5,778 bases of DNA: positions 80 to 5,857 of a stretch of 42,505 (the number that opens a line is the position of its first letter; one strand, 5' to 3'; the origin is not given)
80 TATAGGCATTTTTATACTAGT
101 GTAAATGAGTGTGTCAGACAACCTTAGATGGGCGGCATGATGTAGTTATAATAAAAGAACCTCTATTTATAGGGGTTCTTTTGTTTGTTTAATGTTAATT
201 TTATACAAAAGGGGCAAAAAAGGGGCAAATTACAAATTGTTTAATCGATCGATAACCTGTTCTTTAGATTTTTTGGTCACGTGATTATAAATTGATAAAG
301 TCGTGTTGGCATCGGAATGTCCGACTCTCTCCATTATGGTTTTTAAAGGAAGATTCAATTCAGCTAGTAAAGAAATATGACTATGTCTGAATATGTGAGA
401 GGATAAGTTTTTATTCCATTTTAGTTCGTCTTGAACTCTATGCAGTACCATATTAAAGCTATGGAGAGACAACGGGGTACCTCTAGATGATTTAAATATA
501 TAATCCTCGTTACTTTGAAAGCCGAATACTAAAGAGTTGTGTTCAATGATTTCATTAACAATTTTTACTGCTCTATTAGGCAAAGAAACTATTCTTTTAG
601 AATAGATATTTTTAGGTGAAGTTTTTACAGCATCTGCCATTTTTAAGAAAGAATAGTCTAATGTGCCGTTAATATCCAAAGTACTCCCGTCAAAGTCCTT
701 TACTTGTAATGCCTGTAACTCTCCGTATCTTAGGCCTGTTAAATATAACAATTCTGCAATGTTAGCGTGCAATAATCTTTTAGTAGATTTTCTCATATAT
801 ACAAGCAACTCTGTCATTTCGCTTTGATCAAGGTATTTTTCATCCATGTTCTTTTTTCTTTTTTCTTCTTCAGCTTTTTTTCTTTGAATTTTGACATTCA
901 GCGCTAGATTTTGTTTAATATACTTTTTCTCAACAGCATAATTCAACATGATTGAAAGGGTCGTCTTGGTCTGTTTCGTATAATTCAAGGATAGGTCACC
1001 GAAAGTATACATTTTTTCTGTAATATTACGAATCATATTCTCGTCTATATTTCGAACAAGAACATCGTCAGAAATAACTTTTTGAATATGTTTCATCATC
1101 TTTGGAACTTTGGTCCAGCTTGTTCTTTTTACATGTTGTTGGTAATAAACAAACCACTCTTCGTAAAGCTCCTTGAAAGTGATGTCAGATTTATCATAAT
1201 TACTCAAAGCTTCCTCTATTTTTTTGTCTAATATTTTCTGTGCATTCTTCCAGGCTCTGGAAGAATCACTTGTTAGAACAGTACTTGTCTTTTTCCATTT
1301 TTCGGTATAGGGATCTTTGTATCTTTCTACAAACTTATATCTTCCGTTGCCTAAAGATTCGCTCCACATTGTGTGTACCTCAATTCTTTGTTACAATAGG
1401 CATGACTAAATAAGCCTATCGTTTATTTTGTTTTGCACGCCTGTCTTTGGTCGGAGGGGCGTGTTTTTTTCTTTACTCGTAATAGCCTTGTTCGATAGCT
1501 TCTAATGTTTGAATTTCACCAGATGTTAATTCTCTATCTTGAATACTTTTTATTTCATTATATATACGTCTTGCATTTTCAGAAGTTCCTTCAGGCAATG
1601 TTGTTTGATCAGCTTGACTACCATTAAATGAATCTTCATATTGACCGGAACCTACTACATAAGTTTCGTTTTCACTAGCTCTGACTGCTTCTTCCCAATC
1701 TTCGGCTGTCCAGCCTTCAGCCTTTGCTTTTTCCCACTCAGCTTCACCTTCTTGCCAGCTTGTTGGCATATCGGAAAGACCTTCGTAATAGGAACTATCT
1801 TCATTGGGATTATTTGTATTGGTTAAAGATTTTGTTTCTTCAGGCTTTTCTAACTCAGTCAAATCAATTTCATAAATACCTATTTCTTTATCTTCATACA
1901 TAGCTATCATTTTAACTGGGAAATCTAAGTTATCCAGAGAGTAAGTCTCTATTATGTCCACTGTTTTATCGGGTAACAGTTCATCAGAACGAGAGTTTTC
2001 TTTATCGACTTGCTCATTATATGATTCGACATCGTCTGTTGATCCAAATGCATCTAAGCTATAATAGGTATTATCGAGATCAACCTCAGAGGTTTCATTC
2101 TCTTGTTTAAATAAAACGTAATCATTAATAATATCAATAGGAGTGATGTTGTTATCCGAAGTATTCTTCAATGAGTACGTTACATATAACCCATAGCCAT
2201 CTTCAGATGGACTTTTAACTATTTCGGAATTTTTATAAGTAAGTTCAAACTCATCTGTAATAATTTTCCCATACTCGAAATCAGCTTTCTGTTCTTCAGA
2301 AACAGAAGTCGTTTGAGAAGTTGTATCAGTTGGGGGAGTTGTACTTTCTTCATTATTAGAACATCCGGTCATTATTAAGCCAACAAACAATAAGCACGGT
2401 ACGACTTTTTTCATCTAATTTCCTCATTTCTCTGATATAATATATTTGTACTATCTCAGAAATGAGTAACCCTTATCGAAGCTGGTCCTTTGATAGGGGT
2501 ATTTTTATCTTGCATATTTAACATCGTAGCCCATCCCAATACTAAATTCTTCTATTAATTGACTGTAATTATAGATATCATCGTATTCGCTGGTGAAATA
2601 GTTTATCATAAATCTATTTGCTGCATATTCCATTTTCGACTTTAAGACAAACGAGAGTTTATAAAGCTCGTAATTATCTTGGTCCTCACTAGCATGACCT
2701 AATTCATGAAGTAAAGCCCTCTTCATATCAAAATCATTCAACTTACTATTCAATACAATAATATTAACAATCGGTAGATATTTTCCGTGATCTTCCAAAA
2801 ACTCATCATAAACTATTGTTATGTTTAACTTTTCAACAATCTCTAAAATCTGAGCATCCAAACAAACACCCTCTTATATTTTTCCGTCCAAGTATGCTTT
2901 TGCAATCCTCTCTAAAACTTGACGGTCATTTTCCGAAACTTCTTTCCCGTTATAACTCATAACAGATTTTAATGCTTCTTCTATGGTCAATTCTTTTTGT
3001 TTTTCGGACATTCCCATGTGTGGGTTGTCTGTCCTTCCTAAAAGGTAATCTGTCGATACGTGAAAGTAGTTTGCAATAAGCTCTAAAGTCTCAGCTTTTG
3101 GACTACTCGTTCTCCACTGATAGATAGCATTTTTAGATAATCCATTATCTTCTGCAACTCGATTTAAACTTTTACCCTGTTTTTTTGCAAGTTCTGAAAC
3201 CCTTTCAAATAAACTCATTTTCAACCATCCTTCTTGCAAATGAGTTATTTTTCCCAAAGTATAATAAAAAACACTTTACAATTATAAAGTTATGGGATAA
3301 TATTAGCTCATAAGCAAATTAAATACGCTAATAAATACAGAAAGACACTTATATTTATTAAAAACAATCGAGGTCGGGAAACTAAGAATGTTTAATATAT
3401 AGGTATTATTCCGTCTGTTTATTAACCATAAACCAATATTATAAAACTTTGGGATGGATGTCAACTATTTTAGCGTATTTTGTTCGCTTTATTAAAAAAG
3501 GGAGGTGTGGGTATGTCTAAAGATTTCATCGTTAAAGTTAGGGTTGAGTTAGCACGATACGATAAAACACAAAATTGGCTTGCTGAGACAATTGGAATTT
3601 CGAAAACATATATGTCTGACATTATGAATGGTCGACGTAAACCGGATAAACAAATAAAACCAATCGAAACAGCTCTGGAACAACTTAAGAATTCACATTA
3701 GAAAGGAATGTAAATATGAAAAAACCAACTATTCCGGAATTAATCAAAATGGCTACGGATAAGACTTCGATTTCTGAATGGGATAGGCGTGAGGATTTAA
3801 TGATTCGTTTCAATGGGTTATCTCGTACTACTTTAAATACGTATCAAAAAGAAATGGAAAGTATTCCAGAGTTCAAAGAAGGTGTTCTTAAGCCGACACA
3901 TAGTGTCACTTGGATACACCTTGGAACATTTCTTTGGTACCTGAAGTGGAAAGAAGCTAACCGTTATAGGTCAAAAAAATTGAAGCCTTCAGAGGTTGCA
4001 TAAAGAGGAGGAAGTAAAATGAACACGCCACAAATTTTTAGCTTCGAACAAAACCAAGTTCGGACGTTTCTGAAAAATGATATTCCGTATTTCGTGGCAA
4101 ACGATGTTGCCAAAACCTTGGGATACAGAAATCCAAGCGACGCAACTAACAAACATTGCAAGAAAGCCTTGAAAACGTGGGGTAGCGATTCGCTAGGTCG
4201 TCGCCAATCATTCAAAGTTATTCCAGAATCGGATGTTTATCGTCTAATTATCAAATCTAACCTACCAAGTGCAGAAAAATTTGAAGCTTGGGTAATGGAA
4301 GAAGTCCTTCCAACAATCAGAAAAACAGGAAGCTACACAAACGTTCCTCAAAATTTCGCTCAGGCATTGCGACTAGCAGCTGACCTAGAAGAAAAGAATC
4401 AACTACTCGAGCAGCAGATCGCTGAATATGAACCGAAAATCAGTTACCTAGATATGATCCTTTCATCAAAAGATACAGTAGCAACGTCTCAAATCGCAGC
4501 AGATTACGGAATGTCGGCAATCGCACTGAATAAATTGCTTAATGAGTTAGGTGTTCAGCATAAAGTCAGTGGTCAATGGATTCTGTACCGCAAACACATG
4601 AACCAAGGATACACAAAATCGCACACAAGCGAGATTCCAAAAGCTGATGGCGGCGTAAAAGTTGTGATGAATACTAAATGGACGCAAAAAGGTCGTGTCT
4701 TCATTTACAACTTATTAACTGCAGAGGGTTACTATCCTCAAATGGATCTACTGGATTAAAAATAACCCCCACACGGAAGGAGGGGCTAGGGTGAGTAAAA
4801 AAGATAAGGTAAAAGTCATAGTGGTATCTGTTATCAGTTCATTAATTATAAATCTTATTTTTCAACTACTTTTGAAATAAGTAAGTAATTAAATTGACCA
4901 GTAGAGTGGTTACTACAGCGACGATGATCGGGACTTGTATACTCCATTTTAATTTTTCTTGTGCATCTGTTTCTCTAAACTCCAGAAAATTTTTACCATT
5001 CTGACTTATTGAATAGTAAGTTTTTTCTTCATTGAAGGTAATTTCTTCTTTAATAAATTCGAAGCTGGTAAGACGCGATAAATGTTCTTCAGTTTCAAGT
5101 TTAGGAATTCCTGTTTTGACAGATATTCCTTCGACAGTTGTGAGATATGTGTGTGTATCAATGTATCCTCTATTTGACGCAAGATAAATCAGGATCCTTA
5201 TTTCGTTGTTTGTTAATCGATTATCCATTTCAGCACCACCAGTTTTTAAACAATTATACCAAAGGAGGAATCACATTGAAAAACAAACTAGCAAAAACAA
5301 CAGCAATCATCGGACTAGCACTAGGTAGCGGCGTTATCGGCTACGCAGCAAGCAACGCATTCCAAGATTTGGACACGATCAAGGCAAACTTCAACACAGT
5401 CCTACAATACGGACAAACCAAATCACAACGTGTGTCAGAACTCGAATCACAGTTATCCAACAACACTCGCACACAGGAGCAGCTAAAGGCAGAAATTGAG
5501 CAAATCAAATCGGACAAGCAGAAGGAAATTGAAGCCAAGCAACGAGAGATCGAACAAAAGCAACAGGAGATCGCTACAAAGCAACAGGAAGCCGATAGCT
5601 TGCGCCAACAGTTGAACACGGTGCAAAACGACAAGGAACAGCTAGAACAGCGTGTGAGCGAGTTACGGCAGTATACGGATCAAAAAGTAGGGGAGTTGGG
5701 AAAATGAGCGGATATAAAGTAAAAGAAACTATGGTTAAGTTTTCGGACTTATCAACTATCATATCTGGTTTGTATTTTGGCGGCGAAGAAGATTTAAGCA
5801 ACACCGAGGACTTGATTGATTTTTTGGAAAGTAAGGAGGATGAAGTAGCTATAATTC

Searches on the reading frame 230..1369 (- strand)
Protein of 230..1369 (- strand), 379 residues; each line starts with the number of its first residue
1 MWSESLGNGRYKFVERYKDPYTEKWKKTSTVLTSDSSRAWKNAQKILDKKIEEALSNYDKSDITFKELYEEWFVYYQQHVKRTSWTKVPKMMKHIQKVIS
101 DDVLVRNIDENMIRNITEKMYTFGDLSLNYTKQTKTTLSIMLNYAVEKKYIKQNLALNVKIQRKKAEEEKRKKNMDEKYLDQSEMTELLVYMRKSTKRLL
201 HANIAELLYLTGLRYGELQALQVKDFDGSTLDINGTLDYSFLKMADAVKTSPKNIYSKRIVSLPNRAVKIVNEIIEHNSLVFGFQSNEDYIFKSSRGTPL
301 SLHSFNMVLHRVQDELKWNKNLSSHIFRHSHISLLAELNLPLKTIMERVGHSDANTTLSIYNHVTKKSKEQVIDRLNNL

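Call 56: search_protein_families(library=pfam, max_evalue=0.01, proteins=[window:230-1369:-])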
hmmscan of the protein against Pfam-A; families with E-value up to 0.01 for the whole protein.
window:230-1369:- (379 aa): 3 families
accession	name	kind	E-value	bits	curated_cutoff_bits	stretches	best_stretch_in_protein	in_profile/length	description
PF00589.27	Phage_integrase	-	7.2e-25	88.2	27.1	1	178-366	1-170/172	Phage integrase family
PF13102.12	Phage_int_SAM_5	-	0.00023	21.9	22.3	1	64-159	1-96/98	Phage integrase SAM-like domain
PF14659.12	Phage_int_SAM_3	-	0.0023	18.5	22.6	1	64-96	1-34/58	Phage integrase, N-terminal SAM-like domain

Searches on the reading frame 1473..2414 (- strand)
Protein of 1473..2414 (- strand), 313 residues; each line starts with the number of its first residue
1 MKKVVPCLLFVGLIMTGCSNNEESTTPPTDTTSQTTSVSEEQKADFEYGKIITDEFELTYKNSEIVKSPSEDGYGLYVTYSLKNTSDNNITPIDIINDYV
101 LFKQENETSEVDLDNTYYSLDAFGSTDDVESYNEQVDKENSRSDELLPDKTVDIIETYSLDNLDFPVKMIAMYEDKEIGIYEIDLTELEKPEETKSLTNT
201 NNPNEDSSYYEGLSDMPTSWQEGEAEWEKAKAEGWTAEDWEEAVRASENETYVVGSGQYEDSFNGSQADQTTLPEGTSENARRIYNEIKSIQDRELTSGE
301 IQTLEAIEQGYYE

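Call 56: search_protein_families(library=pfam, max_evalue=0.01, proteins=[window:1473-2414:-])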
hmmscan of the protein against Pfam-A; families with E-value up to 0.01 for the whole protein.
window:1473-2414:- (313 aa): 1 family
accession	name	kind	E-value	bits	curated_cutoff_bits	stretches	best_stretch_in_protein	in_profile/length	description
PF16729.10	DUF5067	-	1e-07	32.4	27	1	34-169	4-122/126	Domain of unknown function (DUF5067)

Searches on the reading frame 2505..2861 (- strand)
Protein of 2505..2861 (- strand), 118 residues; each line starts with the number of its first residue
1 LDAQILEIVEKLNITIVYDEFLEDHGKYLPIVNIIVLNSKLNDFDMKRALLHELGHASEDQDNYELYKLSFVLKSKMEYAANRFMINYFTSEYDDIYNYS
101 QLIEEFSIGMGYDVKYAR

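Call 56: search_protein_families(library=pfam, max_evalue=0.01, proteins=[window:2505-2861:-])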
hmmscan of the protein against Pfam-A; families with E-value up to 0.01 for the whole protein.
window:2505-2861:- (118 aa): 2 families
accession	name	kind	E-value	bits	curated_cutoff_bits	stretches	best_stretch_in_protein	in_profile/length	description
PF06114.19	Peptidase_M78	-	1.8e-06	28.2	22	1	10-86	2-83/123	IrrE N-terminal-like domain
PF20573.4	DUF6782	-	2.6e-05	24.1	27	1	4-58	46-102/241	Putative metallopeptidase family (DUF6782)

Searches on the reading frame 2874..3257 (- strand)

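Call 56: search_protein_families(library=pfam, max_evalue=0.01, proteins=[window:2874-3257:-])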
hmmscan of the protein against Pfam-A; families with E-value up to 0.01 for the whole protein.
window:2874-3257:- (127 aa): 6 families
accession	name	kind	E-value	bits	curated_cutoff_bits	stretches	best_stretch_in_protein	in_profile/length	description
PF01381.28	HTH_3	-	3.2e-06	27.5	23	1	22-72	3-55/55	Helix-turn-helix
PF12844.13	HTH_19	-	1.2e-05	25.6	30.2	1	18-74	2-60/64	Helix-turn-helix domain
PF01527.26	HTH_Tnp_1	-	0.00044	20.8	24.1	1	24-51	19-46/75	Transposase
PF13443.12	HTH_26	-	0.00052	20.6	22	1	20-68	2-53/63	Cro/C1-type HTH DNA-binding domain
PF12168.13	DNA_pol3_tau_4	-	0.004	18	25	0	14-57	26-71/82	DNA polymerase III subunits tau domain IV DnaB-binding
PF13693.12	HTH_35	-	0.0041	17.5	25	1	25-68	12-54/75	Winged helix-turn-helix DNA-binding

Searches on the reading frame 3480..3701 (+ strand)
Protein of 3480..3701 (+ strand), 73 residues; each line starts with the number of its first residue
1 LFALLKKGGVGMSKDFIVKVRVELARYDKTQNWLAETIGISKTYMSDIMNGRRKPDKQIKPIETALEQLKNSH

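Call 56: search_protein_families(library=pfam, max_evalue=0.01, proteins=[window:3480-3701:+])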
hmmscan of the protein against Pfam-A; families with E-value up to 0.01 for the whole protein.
window:3480-3701:+ (73 aa): 3 families
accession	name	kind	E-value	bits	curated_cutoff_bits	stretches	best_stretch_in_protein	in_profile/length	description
PF13560.12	HTH_31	-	0.00013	22.7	27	1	29-56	15-43/64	Helix-turn-helix domain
PF01381.28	HTH_3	-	0.00072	20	23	1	28-57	9-38/55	Helix-turn-helix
PF12844.13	HTH_19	-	0.0077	16.6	30.2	1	29-71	13-53/64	Helix-turn-helix domain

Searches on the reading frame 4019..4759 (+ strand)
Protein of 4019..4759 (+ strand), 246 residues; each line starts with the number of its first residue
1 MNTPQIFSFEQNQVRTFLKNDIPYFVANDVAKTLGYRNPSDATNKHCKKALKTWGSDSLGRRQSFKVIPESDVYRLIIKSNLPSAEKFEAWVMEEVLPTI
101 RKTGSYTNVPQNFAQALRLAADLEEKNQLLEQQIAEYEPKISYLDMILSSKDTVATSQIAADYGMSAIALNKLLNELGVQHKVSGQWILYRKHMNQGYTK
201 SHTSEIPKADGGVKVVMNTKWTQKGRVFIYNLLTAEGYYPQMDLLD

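Call 56: search_protein_families(library=pfam, max_evalue=0.01, proteins=[window:4019-4759:+])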
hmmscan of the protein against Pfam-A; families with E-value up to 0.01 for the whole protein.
window:4019-4759:+ (246 aa): 2 families
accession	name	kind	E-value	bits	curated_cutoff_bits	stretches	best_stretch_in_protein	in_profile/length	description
PF03374.19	ANT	-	1.2e-33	116.1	25.3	1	131-234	1-106/108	Phage antirepressor protein KilAC domain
PF02498.22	Bro-N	-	1.5e-23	83.6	25.6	1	13-98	1-96/96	BRO family, N-terminal domain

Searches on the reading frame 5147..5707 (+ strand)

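Call 56: search_protein_families(library=pfam, max_evalue=0.01, proteins=[window:5147-5707:+])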
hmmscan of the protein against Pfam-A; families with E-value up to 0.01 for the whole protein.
window:5147-5707:+ (186 aa): 9 families
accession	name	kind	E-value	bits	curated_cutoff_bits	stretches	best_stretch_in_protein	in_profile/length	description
PF06785.16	UPF0242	-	2.2e-05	25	33.5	1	74-173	84-183/194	Uncharacterised protein family (UPF0242) N-terminus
PF16515.11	HIP1_clath_bdg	-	0.00072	20.3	28.8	1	107-175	26-94/99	Clathrin-binding domain of Huntingtin-interacting protein 1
PF05557.18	MAD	-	0.00098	18.1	30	1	96-178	81-163/661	Mitotic checkpoint protein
PF02601.20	Exonuc_VII_L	-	0.0016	18.4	35.9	1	69-178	165-271/315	Exonuclease VII, large subunit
PF13851.11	GAS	-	0.0034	17.2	32.3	1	87-182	47-141/200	Growth-arrest specific micro-tubule binding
PF10234.14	Cluap1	-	0.0039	17.1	25.8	1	68-175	115-221/268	Clusterin-associated protein-1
PF05010.19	TACC_C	-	0.0061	16.7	29.9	1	90-178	18-106/201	Transforming acidic coiled-coil-containing protein (TACC), C-terminal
PF14479.11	HeLo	-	0.0079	16.5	23.2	0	93-178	108-171/205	Prion-inhibition and propagation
PF05929.16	Phage_GPO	-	0.0093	16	33.6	0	59-175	128-235/268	Phage capsid scaffolding protein (GPO) serine peptidase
